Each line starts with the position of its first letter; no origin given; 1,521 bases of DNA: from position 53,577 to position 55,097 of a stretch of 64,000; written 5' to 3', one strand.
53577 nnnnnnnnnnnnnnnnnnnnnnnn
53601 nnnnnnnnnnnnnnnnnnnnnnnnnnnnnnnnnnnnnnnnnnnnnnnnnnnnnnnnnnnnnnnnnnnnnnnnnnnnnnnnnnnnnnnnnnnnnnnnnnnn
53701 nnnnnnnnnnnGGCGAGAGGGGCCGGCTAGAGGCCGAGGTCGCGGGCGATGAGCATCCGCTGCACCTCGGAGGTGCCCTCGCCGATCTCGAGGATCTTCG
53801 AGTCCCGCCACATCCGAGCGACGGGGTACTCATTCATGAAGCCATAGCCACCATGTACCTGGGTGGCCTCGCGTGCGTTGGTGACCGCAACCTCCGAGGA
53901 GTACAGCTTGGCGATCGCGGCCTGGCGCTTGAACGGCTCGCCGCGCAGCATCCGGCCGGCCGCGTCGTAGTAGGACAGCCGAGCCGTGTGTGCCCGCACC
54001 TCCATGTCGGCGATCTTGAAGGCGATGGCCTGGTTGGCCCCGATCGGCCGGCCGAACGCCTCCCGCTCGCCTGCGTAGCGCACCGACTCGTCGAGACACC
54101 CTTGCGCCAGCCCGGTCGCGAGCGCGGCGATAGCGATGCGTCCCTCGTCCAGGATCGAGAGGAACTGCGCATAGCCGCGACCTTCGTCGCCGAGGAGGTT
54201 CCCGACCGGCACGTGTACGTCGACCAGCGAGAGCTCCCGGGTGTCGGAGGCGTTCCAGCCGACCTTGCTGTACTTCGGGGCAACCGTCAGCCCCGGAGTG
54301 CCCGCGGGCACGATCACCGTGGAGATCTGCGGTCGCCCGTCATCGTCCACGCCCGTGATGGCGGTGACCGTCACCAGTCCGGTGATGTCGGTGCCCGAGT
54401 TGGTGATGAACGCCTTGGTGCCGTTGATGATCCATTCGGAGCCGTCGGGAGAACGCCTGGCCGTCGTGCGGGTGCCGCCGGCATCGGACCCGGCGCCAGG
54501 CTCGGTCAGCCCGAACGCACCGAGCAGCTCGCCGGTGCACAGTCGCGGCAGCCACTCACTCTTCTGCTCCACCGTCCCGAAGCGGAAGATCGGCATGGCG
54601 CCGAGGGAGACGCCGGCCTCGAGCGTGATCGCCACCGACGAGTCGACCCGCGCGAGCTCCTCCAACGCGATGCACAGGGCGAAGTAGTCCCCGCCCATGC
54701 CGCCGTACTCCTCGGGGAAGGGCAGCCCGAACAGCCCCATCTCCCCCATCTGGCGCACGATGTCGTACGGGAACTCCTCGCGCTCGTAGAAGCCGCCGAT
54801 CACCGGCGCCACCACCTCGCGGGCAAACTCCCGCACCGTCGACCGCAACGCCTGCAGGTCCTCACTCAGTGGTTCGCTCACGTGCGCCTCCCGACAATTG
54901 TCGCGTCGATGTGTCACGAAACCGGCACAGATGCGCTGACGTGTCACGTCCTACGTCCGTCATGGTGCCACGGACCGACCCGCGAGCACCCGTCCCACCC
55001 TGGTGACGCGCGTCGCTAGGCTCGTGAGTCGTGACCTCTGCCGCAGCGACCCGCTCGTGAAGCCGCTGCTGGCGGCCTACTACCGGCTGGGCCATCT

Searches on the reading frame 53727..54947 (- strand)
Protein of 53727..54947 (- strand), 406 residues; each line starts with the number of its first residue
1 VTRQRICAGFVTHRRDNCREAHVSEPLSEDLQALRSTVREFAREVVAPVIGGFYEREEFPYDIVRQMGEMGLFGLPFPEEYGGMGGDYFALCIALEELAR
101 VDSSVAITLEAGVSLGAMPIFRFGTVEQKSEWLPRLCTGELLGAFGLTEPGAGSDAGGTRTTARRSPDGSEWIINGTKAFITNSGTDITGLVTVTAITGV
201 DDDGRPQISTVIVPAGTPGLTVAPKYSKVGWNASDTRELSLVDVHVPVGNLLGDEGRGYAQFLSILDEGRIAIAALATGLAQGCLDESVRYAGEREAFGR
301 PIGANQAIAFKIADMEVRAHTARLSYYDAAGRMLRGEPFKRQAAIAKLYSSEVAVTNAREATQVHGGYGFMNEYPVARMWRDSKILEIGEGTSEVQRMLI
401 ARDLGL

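Call 30: search_protein_families(library=pfam, proteins=[window:53727-54947:-], max_evalue=0.00001)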
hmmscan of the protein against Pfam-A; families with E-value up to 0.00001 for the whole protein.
window:53727-54947:- (406 aa): 4 families
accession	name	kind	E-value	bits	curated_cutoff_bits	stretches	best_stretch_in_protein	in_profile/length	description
PF00441.29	Acyl-CoA_dh_1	-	3.9e-50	170.3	22.4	1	256-404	1-149/150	Acyl-CoA dehydrogenase, C-terminal domain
PF02771.21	Acyl-CoA_dh_N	-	3.1e-39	134.3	22.9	1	28-140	1-113/113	Acyl-CoA dehydrogenase, N-terminal domain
PF02770.24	Acyl-CoA_dh_M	-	3.7e-21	75.5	33.3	1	144-244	1-97/97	Acyl-CoA dehydrogenase, middle domain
PF08028.16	Acyl-CoA_dh_2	-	1.7e-20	74.1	22.7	1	272-388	2-128/134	Acyl-CoA dehydrogenase, C-terminal domain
